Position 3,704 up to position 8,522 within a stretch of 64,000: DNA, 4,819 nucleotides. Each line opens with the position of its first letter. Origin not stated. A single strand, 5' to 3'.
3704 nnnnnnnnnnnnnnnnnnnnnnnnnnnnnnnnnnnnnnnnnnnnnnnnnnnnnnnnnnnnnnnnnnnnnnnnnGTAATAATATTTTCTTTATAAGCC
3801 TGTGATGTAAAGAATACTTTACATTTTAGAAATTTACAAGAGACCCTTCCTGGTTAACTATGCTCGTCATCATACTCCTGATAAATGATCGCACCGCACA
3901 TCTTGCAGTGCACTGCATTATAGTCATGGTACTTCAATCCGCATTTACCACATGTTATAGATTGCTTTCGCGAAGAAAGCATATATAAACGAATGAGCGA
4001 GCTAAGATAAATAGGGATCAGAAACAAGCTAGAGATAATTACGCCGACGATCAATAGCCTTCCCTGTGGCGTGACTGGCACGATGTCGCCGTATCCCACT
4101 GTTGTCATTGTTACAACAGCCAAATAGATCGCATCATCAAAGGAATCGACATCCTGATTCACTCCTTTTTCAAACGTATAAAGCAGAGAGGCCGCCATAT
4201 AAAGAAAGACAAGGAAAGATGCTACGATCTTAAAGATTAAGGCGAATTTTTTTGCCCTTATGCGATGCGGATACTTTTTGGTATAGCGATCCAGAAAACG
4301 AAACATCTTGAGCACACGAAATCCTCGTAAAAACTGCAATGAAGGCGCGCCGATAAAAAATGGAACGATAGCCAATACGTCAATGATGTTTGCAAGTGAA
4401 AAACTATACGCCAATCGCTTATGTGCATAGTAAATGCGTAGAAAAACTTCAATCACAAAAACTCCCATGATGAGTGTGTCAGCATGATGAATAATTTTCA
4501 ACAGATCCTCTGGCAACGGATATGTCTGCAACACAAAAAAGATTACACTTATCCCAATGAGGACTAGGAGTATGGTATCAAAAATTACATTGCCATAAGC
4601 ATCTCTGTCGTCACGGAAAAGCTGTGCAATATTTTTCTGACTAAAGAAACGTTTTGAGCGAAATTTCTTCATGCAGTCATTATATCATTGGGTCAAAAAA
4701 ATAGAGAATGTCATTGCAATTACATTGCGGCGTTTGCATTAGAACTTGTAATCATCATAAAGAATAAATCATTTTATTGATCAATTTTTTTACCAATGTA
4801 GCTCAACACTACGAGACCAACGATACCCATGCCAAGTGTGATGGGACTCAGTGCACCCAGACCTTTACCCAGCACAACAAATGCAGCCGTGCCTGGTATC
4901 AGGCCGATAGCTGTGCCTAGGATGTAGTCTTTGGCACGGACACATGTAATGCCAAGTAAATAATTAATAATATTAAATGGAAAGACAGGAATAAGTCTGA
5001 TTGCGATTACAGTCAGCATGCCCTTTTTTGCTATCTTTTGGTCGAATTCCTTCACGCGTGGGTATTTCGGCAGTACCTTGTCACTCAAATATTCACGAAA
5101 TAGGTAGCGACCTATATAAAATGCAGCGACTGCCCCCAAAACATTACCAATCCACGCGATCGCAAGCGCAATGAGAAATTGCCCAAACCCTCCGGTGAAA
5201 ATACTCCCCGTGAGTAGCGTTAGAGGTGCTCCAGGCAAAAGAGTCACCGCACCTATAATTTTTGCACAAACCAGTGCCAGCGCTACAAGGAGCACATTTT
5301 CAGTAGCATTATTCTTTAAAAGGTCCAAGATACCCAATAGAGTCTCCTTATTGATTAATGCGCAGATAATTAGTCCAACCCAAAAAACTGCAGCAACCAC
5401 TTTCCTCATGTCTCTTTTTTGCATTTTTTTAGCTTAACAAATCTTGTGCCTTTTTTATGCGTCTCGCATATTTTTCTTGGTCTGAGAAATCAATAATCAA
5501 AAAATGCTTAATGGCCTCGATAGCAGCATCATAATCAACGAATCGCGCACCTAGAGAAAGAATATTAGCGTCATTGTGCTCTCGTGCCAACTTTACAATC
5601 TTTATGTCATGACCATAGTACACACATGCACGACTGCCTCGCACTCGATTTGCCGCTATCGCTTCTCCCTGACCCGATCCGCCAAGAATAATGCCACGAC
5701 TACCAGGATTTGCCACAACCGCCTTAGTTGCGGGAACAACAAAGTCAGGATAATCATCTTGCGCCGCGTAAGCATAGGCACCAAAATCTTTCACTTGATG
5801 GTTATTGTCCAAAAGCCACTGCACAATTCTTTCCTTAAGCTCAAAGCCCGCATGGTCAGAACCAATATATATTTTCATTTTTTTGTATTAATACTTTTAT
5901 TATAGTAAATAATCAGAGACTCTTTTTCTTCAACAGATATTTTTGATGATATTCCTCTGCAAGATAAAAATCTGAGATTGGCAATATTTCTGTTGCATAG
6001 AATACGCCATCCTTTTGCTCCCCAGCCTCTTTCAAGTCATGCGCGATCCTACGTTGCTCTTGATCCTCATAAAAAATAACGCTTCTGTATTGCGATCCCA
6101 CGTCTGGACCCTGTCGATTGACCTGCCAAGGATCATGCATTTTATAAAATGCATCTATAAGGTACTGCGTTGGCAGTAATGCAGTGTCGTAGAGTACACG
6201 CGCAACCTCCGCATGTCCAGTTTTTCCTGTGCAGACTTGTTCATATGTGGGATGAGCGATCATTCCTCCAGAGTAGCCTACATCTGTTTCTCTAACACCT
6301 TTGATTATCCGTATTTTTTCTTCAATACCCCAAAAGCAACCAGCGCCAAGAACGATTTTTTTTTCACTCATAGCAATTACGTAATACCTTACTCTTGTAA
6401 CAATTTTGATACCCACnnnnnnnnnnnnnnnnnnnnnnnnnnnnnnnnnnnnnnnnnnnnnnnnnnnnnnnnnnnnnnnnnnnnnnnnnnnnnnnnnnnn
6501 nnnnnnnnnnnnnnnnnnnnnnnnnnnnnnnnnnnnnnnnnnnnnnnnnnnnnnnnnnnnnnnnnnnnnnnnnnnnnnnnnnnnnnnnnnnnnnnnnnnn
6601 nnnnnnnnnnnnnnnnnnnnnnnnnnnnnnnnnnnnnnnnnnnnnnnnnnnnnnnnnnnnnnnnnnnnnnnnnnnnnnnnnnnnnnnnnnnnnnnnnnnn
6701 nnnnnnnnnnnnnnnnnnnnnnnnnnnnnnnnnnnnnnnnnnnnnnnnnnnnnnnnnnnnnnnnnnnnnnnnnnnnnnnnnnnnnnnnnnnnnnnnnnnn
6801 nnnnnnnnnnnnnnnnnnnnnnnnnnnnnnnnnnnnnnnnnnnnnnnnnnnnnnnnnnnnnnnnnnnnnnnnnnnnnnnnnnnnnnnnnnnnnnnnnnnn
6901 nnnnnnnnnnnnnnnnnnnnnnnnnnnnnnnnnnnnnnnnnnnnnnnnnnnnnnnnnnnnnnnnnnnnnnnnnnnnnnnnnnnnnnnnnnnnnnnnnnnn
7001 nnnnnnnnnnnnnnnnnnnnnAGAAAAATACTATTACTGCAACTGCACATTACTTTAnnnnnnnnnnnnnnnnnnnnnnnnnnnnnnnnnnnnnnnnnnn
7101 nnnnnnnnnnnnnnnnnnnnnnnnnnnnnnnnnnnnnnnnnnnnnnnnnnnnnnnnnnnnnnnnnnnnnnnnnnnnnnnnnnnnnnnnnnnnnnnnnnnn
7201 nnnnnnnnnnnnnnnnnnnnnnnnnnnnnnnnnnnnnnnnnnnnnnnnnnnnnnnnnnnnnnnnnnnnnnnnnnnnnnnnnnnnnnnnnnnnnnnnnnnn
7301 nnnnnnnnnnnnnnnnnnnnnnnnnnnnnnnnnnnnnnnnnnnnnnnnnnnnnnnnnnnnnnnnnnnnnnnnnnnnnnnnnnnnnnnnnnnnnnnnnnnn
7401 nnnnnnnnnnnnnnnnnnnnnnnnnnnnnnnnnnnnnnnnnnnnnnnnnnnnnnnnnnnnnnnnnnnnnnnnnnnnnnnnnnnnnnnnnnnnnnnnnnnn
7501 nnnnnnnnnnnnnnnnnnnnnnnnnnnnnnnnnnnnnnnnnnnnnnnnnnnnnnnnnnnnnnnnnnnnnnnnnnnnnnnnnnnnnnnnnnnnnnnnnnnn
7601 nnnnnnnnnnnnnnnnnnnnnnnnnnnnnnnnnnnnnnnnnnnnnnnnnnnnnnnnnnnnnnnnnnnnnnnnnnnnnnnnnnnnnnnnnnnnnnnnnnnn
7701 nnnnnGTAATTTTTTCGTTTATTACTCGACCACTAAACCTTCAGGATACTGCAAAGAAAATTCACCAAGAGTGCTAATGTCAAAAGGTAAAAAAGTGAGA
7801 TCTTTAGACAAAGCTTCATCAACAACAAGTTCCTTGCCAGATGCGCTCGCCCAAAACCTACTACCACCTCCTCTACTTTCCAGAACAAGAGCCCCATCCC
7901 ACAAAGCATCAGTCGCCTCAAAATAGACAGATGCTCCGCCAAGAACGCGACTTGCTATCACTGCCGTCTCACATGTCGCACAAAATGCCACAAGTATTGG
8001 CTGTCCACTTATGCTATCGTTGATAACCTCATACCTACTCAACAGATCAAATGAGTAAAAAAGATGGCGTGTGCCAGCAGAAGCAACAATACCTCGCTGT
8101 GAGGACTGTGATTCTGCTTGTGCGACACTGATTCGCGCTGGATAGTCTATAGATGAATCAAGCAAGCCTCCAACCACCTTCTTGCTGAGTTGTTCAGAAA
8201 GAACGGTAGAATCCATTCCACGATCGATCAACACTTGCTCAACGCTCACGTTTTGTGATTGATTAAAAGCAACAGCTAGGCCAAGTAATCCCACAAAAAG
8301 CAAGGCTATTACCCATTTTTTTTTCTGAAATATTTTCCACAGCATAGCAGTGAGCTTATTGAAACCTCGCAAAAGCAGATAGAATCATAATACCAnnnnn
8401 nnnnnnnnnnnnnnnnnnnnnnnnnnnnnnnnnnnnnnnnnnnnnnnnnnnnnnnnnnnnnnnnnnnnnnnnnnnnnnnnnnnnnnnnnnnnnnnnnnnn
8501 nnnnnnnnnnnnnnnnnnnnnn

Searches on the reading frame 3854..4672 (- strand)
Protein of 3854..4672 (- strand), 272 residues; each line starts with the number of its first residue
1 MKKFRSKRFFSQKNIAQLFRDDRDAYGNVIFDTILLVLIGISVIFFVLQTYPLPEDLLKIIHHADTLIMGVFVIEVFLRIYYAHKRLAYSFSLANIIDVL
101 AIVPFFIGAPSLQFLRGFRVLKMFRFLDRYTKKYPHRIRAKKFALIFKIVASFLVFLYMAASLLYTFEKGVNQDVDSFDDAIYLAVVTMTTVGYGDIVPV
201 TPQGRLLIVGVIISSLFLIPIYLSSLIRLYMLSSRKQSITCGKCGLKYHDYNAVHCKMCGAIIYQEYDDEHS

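Call 81: search_protein_families(library=pfam, proteins=[window:3854-4672:-], max_evalue=0.001)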
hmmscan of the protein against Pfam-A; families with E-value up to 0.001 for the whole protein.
window:3854-4672:- (272 aa): 2 families
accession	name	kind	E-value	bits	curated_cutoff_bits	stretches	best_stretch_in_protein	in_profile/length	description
PF00520.37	Ion_trans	-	1.2e-25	90.6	25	1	30-224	3-227/241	Ion transport protein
PF07885.22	Ion_trans_2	-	3.3e-15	56.2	22.5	1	153-229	2-76/79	Ion channel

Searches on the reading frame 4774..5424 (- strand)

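Call 81: search_protein_families(library=pfam, proteins=[window:4774-5424:-], max_evalue=0.001)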
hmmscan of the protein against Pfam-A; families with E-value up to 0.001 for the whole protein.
window:4774-5424:- (216 aa): 1 family
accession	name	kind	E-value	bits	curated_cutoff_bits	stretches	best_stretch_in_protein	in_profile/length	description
PF09335.16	VTT_dom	-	3.7e-25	89.2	33.9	1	63-186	1-121/123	VTT domain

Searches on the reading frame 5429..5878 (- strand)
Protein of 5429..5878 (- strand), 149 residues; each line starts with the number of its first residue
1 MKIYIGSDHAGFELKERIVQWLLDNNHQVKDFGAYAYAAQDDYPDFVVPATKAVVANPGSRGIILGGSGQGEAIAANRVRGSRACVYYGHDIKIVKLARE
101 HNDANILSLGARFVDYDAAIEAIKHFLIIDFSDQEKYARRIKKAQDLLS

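Call 81: search_protein_families(library=pfam, proteins=[window:5429-5878:-], max_evalue=0.001)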
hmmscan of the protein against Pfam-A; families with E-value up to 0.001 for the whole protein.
window:5429-5878:- (149 aa): 1 family
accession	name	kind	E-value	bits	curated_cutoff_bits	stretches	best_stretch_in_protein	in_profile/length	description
PF02502.23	LacAB_rpiB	-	1.1e-40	139.3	24.7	1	3-143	1-137/138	Ribose/Galactose Isomerase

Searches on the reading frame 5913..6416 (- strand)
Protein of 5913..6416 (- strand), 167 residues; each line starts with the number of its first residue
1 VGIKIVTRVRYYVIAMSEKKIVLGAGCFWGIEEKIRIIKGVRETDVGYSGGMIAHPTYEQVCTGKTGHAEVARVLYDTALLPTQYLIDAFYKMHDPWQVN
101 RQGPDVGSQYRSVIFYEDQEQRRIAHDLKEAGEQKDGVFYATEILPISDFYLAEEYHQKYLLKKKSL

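Call 81: search_protein_families(library=pfam, proteins=[window:5913-6416:-], max_evalue=0.001)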
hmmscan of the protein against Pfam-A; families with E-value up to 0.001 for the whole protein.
window:5913-6416:- (167 aa): 1 family
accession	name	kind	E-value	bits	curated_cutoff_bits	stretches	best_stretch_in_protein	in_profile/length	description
PF01625.27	PMSR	-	3.8e-54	183.5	23.7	1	20-165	1-148/153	Peptide methionine sulfoxide reductase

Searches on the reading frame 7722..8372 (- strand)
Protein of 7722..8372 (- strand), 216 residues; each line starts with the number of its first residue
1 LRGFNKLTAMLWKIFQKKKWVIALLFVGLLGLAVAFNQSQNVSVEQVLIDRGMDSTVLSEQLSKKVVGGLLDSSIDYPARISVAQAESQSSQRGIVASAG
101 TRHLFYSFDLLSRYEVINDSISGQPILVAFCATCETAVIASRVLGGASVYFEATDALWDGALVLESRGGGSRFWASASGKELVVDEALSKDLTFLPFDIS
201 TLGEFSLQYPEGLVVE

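Call 81: search_protein_families(library=pfam, proteins=[window:7722-8372:-], max_evalue=0.001)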
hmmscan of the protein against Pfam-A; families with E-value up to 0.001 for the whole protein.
window:7722-8372:- (216 aa): 1 family
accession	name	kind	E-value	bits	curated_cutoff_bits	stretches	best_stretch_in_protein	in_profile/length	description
PF11376.13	DUF3179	-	9.1e-16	58.6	27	1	74-215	6-147/292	Protein of unknown function (DUF3179)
